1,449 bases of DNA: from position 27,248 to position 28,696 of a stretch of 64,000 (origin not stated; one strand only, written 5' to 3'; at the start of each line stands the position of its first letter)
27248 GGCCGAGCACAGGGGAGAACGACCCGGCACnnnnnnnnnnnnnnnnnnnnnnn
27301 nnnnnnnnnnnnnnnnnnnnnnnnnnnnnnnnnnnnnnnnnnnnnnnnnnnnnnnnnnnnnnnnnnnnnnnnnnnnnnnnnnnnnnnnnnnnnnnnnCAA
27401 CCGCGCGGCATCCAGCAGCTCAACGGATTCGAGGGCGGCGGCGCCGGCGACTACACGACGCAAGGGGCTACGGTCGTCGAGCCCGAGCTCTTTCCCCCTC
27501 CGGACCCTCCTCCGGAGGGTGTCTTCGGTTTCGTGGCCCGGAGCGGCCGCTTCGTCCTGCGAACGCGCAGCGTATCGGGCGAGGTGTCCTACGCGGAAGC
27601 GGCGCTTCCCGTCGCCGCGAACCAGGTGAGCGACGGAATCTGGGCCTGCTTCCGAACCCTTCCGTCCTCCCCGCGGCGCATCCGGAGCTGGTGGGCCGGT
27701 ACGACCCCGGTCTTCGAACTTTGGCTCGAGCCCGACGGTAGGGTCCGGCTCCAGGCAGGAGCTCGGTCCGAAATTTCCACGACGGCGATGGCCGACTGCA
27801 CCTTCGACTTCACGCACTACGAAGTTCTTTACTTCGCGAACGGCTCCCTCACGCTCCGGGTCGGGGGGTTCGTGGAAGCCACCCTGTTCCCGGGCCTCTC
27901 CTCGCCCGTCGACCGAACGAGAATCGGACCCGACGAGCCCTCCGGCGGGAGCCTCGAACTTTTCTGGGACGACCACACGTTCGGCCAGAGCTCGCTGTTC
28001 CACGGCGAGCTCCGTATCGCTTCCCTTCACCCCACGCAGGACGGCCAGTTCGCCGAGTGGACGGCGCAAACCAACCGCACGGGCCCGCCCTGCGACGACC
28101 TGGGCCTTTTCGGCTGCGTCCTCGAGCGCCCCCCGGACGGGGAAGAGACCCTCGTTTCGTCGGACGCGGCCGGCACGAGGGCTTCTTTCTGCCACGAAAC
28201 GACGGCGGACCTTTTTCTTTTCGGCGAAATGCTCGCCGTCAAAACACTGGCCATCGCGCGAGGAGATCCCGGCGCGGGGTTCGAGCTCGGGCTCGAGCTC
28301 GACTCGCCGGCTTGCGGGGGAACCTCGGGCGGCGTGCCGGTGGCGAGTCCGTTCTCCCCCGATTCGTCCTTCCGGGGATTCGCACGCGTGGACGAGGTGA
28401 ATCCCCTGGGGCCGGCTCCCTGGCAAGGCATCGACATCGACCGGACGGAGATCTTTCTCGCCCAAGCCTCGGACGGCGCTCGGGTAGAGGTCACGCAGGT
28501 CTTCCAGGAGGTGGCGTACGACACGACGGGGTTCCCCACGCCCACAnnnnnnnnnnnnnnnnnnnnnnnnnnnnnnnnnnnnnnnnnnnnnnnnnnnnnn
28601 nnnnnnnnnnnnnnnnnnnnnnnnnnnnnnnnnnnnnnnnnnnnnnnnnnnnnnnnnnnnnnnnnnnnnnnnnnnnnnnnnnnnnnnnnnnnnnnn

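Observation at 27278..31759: Giant secreted protein built from a tandem duplication of an uncharacterised ~400-aa Cys-containing domain, PT linkers and a C-terminal dockerin-like module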

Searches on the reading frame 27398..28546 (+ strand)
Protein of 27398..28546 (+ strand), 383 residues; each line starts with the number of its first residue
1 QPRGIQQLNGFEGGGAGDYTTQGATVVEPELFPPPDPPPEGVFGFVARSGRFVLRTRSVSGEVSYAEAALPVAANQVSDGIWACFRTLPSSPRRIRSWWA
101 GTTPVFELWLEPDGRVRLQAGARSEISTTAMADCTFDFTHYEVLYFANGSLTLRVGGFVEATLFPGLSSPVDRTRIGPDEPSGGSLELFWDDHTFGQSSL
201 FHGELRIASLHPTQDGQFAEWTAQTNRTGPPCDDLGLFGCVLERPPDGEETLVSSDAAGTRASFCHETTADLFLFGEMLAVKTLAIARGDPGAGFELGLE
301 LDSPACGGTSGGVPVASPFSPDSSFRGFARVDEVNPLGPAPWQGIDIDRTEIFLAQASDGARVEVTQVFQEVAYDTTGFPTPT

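Call 5: search_protein_families(library=pfam, max_evalue=1, proteins=[window:27398-28546:+])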
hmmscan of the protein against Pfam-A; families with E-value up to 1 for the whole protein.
seq(383 aa): 0 families

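Call 8: find_homologous_proteins(query=window:27398-28546:+)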
Query seq(383 aa) (383 aa): 1 proteins with E <= 0.001 among 8000 candidates.
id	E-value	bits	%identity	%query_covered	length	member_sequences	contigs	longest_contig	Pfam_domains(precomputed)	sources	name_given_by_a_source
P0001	1.7e-20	92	31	99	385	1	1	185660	-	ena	-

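Call 11: find_encoding_contigs(protein=P0001, flank=10000, max_places=4)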
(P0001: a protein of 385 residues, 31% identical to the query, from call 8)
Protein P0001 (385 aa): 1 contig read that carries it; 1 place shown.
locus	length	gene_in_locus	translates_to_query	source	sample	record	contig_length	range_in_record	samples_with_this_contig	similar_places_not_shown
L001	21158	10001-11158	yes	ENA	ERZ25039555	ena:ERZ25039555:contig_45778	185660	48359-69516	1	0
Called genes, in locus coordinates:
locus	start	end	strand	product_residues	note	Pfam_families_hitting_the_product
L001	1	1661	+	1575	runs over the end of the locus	-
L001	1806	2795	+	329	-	PF03706:LPG_synthase_TM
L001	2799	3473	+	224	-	PF13489:Methyltransf_23, PF13847:Methyltransf_31, PF08241:Methyltransf_11, PF08242:Methyltransf_12, PF13649:Methyltransf_25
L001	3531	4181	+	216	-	PF00296:Bac_luciferase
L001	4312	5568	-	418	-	PF00152:tRNA-synt_2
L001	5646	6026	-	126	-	PF02938:GAD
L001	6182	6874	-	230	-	PF01336:tRNA_anti-codon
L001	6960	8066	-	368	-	PF00587:tRNA-synt_2b, PF13393:tRNA-synt_His, PF03129:HGTP_anticodon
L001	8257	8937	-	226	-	-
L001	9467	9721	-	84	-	-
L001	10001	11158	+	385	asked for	-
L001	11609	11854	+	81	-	-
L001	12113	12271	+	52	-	-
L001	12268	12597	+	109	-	-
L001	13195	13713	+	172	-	-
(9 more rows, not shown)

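Call 22: search_protein_families(library=phrogs, max_evalue=0.1, proteins=[window:27398-28516:+])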
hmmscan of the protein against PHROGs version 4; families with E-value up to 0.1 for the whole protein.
window:27398-28516:+ (373 aa): 1 family
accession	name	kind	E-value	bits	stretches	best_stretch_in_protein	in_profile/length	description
phrog_2448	-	unknown function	0.0026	18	1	192-288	184-272/335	-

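Call 24: find_related_loci(query=A1, collection=genome_contigs, flank=8000)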
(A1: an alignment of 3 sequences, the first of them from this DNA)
Query A1 (383 aa) in genome_contigs; peptide patterns used: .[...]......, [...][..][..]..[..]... (x = any residue, [..] = any of these).
24 stretches matched a pattern; 8 encode a relative of the query (tblastn E <= 1e-3); 7 distinct loci.
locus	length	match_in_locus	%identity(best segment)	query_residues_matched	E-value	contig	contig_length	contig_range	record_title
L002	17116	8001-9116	39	3-383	4e-73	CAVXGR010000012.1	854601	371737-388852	MAG: uncultured delta proteobacterium isolate MFD02416.bin.1.411 genome assembly, contig: contig_4101, whole genome shot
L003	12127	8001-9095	33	5-379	1e-51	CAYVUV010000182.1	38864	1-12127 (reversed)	MAG TPA_asm: uncultured Candidatus Binatia bacterium isolate binchicken_co200_21 genome assembly, contig: k141_778451, w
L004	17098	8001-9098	33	5-382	7e-50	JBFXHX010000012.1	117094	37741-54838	MAG: Candidatus Binatia bacterium isolate CA_2019_TPIn_197 NODE_577_length_117094_cov_10.025888_TPIn, whole genome shotg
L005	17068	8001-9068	36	3-375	4e-53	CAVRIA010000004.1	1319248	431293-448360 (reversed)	MAG: uncultured bacterium isolate MFD05684.bin.1.163 genome assembly, contig: contig_14863, whole genome shotgun sequenc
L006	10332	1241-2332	34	4-379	5e-49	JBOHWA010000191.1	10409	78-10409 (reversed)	MAG: Candidatus Binatia bacterium isolate H1-B2_metabat2.bin.22_sub k127_186315, whole genome shotgun sequence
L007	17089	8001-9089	33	5-379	9e-46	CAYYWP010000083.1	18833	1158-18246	MAG TPA_asm: uncultured Candidatus Binatia bacterium isolate SRP237561_co1_359 genome assembly, contig: NODE_4885_length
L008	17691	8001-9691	33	3-379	2e-43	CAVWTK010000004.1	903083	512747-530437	MAG: uncultured bacterium isolate MFD05442.bin.2.281 genome assembly, contig: contig_29840, whole genome shotgun sequenc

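Call 28: search_protein_representatives(alignment_id=A1)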
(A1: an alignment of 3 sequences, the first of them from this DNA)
Query: 3 sequences, 384 profile positions. Proteins with E-value up to 0.001 (for the whole library): 325; up to 1e-10: 38; up to 1e-30: 15. The best 150 are listed.
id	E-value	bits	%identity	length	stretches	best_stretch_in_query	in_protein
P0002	9.0e-187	637.4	-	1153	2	2-384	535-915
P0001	2.3e-168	576.7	-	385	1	6-384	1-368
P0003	1.9e-163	560.6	-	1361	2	3-384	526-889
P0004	1.1e-162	558.0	-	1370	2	3-383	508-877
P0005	2.5e-159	547.0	-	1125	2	3-384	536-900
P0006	2.5e-147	507.5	-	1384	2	3-383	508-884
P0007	1.5e-135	468.8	-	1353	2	5-383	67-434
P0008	1.3e-74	268.1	-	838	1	44-383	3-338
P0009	3.2e-67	243.8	-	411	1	5-383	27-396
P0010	9.9e-66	238.9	-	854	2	3-257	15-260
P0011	3.0e-65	237.3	-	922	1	5-384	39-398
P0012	3.7e-59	217.3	-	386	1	104-380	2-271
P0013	8.5e-59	216.1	-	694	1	153-382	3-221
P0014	2.4e-54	201.4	-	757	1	8-384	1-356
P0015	2.9e-50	188.0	-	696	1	3-311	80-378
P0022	2.9e-23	99.1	-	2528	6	215-375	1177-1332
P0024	2.1e-20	89.7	-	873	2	7-384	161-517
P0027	4.7e-19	85.3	-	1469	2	44-370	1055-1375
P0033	9.2e-14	67.8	-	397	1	42-375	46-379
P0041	2.3e-10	56.7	-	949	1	127-375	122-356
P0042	4.8e-10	55.6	-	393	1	4-375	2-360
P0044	8.7e-10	54.8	-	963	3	320-376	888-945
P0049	3.4e-09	52.8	-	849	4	318-373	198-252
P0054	1.4e-08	50.8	-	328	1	7-355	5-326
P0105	1.5e-06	44.1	-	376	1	6-384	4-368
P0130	9.9e-06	41.4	-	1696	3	241-352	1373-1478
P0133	1.1e-05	41.3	-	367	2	207-373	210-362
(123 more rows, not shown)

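Call 30: search_protein_families(library=phrogs, alignment_id=A2, max_evalue=0.001)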
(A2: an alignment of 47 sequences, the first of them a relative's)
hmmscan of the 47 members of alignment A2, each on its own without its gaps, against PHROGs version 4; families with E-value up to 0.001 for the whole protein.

A. member 1, P0025 (362 aa): 0 families

B. families by the number of members that match (of 47 scanned): 7 families
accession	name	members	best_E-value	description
phrog_6368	-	38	1e-20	-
phrog_2448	-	31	9.6e-53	-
phrog_14065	-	6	8.9e-11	-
phrog_10924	-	5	1.3e-09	-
phrog_30887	-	1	7e-12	-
phrog_27578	-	1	6.3e-07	-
phrog_15260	-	1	0.00015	-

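Call 31: search_protein_families(library=pfam, alignment_id=A2, max_evalue=0.01)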
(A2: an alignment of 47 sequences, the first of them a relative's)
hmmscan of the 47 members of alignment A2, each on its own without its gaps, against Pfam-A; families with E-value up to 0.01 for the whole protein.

A. member 1, P0025 (362 aa): 0 families

B. families by the number of members that match (of 47 scanned): 3 families
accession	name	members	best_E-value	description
PF22237.3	SO2946-like_C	4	0.00026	SO2946-like, C-terminal domain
PF13385.13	Laminin_G_3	2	4.2e-06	Concanavalin A-like lectin/glucanases superfamily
PF06059.17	DUF930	1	0.0053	Domain of Unknown Function (DUF930)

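Call 34: search_solved_structures(query=A3, max_evalue=10)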
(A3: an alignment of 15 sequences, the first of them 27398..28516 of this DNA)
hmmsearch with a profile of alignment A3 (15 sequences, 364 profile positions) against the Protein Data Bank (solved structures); distinct sequences matched with E-value up to 10: 0.

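Call 35: search_solved_structures(query=A2, max_evalue=10)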
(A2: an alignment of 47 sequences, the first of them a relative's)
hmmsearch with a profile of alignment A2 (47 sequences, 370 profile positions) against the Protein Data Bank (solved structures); distinct sequences matched with E-value up to 10: 8.
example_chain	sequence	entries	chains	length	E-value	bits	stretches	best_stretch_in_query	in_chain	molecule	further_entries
8bu0_A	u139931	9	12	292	0.0024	20.4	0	300-326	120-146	Consensus tetratricopeptide repeat protein | Crystal structure of an 8-repeat consensus TPR superhelix with Zinc. | Monomer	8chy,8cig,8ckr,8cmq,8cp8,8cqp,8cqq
9qhc_A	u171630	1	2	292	0.0099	18.4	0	300-326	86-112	Engineered tetratricopeptide repeat protein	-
3kd7_A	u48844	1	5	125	0.045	16.2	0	300-326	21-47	CTPR390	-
9gzg_A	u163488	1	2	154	0.045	16.2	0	301-326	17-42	Engineered CTPR protein with glutamic acids for conductivity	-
2fo7_A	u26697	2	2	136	0.15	14.5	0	300-326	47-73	SYNTHETIC CONSENSUS TPR PROTEIN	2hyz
8ch0_A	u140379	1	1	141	0.17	14.4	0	300-326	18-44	Consensus tetratricopeptide repeat protein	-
1na0_A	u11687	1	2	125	0.21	14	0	300-326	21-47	designed protein CTPR3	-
2d04_A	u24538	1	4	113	0.48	12.8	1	79-121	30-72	neoculin acidic subunit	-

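Call 36: search_dna_similar(query=P0054, collection=phages, mode=protein, max_rows=25, max_evalue=0.001)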
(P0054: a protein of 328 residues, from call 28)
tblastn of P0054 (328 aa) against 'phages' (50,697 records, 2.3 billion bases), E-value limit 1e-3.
Records with a match: 23; places in all: 25; records where one place covers at least 80% of the query: 5.
Best place of each record, by identity: <60% 23.
By first word of the organism name: Brevundimonas 6; Ruegeria 6; Tetraselmis 3; Silicibacter 2; Cronobacter 2; uncultured 1; Mesorhizobium 1; Pseudanabaena 1; Roseobacter 1.
By host as written in the record: Ruegeria pomeroyi DSS-3 8; Brevundimonas pondensis LVF1 5; Tetraselmis viridis Rouch (Chlorophyta) 3; Cronobacter sakazakii 2; - 1; Mesorhizobium loti R7ANS 1; Brevundimonas subvibrioides ATCC 15264 1; Pseudanabaena sp. 1; and 1 more.
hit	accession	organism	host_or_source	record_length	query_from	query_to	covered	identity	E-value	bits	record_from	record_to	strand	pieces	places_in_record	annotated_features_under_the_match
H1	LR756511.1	uncultured phage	metagenomic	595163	78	326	76%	33.7%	4e-20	97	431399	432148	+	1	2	record has no annotation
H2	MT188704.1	Mesorhizobium phage Cp1R7A-A1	Mesorhizobium loti R7ANS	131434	1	324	99%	25.4%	4e-8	61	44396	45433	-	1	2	hypothetical protein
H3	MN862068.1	Brevundimonas phage vB_BsubS-Delta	Brevundimonas subvibrioides ATCC 15264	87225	34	325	89%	27.3%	2e-8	62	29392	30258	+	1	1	hypothetical protein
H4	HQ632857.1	Tetraselmis viridis virus S20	Tetraselmis viridis Rouch (Chlorophyta)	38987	31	324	90%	25.3%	2e-8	62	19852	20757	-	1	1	hypothetical protein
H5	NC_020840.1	Tetraselmis viridis virus S20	Tetraselmis viridis Rouch (Chlorophyta)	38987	31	324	90%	25.3%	2e-8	62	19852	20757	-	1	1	hypothetical protein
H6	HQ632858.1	Tetraselmis viridis virus SI1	Tetraselmis viridis Rouch (Chlorophyta)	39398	31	324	90%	25.3%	2e-8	62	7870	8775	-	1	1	hypothetical protein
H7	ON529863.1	Brevundimonas phage vB_BpoS-Polewnik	Brevundimonas pondensis LVF1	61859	67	328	80%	24.7%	5e-5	51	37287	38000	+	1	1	hypothetical protein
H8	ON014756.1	Pseudanabaena phage Pam4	Pseudanabaena sp.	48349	113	326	65%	28.2%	5e-10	66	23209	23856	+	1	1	polysaccharide lyase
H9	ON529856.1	Brevundimonas phage vB_BpoS-Leszy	Brevundimonas pondensis LVF1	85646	100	325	69%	26.5%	1e-6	56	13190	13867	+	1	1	hypothetical protein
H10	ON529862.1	Brevundimonas phage vB_BpoS-Poludnitsa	Brevundimonas pondensis LVF1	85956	100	325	69%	26.5%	1e-6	56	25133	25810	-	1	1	hypothetical protein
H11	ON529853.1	Brevundimonas phage vB_BpoS-Bambus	Brevundimonas pondensis LVF1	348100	89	325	72%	24.5%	4e-4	48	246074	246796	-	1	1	hypothetical protein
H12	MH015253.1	Ruegeria phage vB_RpoP-V21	Ruegeria pomeroyi DSS-3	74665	191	325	41%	35.1%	5e-5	51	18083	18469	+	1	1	hypothetical protein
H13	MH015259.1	Ruegeria phage vB_RpoP-V17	Ruegeria pomeroyi DSS-3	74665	191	325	41%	35.1%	5e-5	51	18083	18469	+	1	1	hypothetical protein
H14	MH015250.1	Ruegeria phage vB_RpoP-V12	Ruegeria pomeroyi DSS-3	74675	191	325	41%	35.1%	5e-5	51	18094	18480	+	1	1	hypothetical protein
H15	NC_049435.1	Ruegeria phage vB_RpoP-V12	Ruegeria pomeroyi DSS-3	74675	191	325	41%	35.1%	5e-5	51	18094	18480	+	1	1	hypothetical protein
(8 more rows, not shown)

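Call 38: get_annotated_region(hit=H4, flank=7000)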
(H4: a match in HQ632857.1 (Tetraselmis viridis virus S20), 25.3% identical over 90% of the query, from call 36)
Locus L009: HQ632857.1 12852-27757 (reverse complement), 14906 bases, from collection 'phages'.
description: Tetraselmis viridis virus S20 genomic sequence.
organism: Tetraselmis viridis virus S20 (NCBI taxid 754070)
taxonomy: Viruses; Duplodnaviria; Heunggongvirae; Uroviricota; Caudoviricetes
host: Tetraselmis viridis Rouch (Chlorophyta); source: Crimea, Black Sea near Sevastopol, Sevastopol Bay; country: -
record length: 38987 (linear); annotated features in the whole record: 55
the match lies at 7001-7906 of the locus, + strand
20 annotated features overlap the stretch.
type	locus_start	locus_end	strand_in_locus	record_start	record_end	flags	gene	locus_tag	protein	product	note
CDS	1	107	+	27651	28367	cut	-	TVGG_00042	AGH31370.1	hypothetical protein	-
CDS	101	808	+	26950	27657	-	-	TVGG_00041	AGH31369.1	hypothetical protein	-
CDS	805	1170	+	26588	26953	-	-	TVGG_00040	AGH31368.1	hypothetical protein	-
CDS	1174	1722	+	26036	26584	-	-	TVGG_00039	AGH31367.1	hypothetical protein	-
CDS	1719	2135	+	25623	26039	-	-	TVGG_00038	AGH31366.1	hypothetical protein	-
CDS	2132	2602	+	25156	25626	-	-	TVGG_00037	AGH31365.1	hypothetical protein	-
CDS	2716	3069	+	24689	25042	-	-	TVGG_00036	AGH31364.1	hypothetical protein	-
CDS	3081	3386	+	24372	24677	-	-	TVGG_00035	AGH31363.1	hypothetical protein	-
CDS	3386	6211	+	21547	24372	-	-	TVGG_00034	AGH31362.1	hypothetical protein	-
CDS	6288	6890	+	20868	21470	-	-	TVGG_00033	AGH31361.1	hypothetical protein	-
CDS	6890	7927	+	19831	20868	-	-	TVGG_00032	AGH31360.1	hypothetical protein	-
CDS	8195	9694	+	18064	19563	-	-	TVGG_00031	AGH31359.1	hypothetical protein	-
CDS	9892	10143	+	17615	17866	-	-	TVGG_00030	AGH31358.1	hypothetical protein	-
CDS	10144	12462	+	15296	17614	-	-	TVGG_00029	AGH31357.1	hypothetical protein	-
CDS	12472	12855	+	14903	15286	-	-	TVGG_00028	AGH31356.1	hypothetical protein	-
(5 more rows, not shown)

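Call 39: get_annotated_region(hit=H8, flank=7000)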
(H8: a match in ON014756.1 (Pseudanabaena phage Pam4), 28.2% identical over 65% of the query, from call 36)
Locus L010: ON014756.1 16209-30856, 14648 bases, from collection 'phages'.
description: Pseudanabaena phage Pam4, complete genome.
organism: Pseudanabaena phage Pam4 (NCBI taxid 2936520)
taxonomy: Viruses; Duplodnaviria; Heunggongvirae; Uroviricota; Caudoviricetes
host: Pseudanabaena sp.; source: water samples from the Lake Chaohu; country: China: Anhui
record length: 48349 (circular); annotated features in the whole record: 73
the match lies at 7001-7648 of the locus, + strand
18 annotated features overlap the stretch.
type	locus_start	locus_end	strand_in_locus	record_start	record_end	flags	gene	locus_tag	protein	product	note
CDS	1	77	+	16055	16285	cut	-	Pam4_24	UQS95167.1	hypothetical protein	-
CDS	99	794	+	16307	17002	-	-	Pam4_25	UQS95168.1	major tail protein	Major tail protein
CDS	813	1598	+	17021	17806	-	-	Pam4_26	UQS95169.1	adaptor protein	Adaptor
CDS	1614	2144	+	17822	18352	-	-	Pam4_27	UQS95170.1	hypothetical protein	-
CDS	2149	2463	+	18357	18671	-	-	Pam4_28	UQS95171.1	minor capsid protein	Minor capsid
CDS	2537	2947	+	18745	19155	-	-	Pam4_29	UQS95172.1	hypothetical protein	-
CDS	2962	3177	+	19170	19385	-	-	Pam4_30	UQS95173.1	hypothetical protein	-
CDS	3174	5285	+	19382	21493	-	-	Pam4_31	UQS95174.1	tape measure protein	Tape measure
CDS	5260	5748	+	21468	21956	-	-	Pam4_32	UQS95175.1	baseplate protein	Baseplate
CDS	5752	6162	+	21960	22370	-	-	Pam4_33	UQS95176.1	hypothetical protein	-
CDS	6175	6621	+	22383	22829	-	-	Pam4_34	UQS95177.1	hypothetical protein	-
CDS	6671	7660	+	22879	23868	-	-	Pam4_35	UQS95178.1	polysaccharide lyase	Polysaccharide lyase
CDS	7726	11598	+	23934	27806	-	-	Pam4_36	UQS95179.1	hypothetical protein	-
CDS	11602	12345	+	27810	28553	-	-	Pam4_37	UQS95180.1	hypothetical protein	-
CDS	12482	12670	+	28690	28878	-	-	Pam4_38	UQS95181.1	hypothetical protein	-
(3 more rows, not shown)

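Call 40: get_annotated_region(hit=H3, flank=7000)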
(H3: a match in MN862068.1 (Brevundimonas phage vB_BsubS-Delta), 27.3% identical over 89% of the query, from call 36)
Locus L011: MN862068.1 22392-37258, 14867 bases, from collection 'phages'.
description: Brevundimonas phage vB_BsubS-Delta, complete genome.
organism: Brevundimonas phage vB_BsubS-Delta (NCBI taxid 2696338)
taxonomy: Viruses; Duplodnaviria; Heunggongvirae; Uroviricota; Caudoviricetes
host: Brevundimonas subvibrioides ATCC 15264; source: pond water; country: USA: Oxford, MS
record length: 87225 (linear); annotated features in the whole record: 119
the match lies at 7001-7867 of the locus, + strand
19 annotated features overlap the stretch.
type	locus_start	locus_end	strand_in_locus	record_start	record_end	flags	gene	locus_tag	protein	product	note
CDS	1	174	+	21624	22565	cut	-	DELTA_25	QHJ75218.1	hypothetical protein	-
CDS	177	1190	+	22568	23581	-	-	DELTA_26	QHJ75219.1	hypothetical protein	-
CDS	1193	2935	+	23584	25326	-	-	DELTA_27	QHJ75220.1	minor tail protein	-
CDS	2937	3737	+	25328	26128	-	-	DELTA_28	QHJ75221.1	minor tail protein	-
CDS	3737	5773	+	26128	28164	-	-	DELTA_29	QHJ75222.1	minor tail protein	-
CDS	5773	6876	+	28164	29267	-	-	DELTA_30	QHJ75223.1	minor tail protein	-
CDS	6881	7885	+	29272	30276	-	-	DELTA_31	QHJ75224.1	hypothetical protein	-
CDS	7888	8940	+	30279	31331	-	-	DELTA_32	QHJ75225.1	hypothetical protein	-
CDS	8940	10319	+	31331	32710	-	-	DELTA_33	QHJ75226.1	minor tail protein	-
CDS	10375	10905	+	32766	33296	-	-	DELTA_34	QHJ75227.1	membrane protein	-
CDS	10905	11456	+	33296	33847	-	-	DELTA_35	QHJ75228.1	membrane protein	-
CDS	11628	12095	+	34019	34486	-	-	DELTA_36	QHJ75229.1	membrane protein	-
CDS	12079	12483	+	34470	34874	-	-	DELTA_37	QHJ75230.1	membrane protein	-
CDS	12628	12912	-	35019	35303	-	-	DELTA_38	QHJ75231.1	hypothetical protein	-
CDS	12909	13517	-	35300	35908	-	-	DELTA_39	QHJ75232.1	hydrolase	-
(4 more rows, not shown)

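Call 53: predict_structure(alignment_id=A4)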
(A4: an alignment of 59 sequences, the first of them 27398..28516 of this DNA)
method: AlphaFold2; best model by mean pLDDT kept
length: 373 residues; sequences in the alignment: 59
mean_pLDDT: 92.0   pTM: 0.91
mean pLDDT of the five models: 92.0, 91.7, 91.3, 91.3, 91.2
residues with pLDDT >= 90: 299; 70-90: 50; 50-70: 24; < 50: 0
segments of 3 or more residues with pLDDT < 50: none
pLDDT, mean of each block of 10 residues (from residue 1): 95 96 93 66 74 96 97 98 97 98 98 98 98 95 96 98 96 98 95 98 96 95 87 91 94 95 96 94 96 77 67 75 94 89 93 89 96 98
secondary structure, 60 per line:
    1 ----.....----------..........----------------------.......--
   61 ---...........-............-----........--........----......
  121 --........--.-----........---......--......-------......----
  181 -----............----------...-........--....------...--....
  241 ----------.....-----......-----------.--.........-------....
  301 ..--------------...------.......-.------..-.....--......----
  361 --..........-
elements in order: E5-9 E20-29 E52-58 E64-74 E76-87 E93-100 E103-110 E115-120 E123-130 E139-146 E150-155 E158-163 E171-176 E186-197 E208-210 E212-219 E222-225 H237-240 E251-255 E261-266 E281-289 E297-302 E317-319 E326-332 H344-348 E351-356 E363-372
